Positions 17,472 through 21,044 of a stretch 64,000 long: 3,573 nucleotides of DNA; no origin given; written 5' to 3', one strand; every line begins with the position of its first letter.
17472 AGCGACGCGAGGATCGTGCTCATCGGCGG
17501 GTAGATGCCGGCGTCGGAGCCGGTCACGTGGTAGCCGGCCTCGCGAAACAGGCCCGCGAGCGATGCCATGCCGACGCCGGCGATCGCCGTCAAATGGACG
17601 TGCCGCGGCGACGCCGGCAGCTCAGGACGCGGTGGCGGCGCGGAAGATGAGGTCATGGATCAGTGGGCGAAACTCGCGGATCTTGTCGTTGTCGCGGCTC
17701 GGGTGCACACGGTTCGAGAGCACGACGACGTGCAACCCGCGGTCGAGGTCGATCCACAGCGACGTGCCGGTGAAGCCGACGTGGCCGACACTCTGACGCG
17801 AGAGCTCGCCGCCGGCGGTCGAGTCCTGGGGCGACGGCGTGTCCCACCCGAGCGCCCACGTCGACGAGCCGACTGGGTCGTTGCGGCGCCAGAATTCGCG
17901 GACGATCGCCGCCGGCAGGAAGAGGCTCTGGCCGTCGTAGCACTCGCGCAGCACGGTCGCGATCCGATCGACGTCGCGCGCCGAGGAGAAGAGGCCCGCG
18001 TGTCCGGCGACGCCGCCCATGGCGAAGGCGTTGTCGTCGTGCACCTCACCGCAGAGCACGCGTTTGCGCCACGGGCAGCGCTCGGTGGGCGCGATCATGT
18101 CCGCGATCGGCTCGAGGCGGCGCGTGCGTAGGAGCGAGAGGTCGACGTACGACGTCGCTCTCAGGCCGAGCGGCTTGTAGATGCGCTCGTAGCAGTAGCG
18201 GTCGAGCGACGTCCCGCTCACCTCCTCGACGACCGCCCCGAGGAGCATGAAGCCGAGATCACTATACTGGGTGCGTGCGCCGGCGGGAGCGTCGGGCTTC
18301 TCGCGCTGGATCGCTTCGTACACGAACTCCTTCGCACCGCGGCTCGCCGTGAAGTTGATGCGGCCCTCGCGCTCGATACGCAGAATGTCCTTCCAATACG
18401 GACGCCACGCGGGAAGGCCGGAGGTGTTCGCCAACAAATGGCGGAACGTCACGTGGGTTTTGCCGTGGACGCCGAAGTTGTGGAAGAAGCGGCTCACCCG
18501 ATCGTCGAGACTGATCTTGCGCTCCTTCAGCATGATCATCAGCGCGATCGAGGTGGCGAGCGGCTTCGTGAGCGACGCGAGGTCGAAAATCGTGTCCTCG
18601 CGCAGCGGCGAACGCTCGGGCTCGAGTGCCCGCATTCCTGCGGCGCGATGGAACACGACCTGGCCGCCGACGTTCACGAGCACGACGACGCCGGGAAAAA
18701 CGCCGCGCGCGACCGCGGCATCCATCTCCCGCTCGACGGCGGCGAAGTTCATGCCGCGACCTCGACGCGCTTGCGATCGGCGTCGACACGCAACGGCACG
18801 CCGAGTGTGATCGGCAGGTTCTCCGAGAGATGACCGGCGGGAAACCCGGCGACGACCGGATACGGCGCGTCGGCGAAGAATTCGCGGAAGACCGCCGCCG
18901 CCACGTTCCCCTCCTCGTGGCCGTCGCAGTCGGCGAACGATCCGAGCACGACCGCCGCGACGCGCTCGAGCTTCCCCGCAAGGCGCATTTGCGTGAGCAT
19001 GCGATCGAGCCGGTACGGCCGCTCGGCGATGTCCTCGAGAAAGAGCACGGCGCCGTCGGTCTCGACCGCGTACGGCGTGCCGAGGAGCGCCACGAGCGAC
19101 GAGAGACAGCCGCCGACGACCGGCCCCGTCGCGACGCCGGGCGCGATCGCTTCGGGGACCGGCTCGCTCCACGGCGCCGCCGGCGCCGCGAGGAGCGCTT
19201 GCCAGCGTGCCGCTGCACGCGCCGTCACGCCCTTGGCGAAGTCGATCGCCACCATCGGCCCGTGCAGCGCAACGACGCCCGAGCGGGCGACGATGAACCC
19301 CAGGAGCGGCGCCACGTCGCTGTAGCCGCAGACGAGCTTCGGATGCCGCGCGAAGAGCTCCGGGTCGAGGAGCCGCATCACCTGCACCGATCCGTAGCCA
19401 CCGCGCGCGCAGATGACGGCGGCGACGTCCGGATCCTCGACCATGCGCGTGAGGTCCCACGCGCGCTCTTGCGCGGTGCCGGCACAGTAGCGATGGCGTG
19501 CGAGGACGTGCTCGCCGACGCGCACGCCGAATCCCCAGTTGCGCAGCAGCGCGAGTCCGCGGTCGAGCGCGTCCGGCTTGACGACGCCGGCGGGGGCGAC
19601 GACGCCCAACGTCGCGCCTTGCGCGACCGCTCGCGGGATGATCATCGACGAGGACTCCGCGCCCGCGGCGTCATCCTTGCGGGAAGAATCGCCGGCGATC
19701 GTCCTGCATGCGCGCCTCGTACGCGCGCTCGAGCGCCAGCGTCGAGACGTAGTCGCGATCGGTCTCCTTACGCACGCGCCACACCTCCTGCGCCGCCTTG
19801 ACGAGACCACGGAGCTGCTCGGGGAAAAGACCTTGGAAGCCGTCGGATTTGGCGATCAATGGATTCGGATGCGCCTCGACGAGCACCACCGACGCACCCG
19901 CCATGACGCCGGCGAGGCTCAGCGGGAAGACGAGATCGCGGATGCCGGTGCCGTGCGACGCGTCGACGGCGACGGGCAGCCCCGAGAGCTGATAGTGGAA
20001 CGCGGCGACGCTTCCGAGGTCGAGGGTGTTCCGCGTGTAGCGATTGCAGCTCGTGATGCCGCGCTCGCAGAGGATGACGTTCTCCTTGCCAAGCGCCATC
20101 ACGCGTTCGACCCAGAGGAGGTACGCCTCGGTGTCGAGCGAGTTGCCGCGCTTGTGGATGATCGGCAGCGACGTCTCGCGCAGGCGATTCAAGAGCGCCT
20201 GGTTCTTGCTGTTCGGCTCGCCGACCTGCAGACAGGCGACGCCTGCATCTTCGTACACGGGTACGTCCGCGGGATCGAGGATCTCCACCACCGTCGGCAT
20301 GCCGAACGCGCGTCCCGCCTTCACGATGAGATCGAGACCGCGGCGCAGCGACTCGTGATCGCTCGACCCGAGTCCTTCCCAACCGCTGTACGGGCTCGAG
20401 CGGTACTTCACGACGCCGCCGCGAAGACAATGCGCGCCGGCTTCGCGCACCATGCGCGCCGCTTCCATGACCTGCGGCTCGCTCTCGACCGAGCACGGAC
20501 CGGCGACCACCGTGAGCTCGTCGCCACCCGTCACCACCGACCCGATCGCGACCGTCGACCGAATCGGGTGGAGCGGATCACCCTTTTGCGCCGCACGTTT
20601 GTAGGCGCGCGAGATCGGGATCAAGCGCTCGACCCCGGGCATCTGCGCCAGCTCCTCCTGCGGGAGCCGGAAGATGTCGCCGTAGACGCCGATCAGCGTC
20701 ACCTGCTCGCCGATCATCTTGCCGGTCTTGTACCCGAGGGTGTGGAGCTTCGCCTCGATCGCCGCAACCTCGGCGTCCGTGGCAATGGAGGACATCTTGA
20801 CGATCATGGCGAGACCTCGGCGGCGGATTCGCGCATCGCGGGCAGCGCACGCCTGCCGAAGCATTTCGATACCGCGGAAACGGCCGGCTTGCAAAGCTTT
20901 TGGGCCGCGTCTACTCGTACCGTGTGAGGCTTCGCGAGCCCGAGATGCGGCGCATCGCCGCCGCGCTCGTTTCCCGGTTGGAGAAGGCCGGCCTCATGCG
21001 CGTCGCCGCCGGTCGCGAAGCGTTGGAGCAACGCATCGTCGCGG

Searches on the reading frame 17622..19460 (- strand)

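Call 14: search_protein_families(library=pfam, proteins=[window:17622-19460:-], max_evalue=0.01)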
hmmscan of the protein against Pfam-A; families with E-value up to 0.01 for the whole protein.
window:17622-19460:- (612 aa): 1 family
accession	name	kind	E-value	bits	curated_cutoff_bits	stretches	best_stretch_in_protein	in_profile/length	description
PF00144.29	Beta-lactamase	-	8.4e-59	199.8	27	1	243-594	2-320/329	Beta-lactamase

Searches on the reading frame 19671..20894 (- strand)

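Call 14: search_protein_families(library=pfam, proteins=[window:19671-20894:-], max_evalue=0.01)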
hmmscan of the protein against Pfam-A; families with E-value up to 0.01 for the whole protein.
window:19671-20894:- (407 aa): 2 families
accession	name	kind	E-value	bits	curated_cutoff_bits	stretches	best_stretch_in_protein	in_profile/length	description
PF00793.26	DAHP_synth_1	-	2.2e-44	151.8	25.5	1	119-371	9-264/270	DAHP synthetase I family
PF18152.6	DAHP_snth_FXD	-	1.7e-13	50.6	27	1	30-95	1-66/67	DAHP synthase ferredoxin-like domain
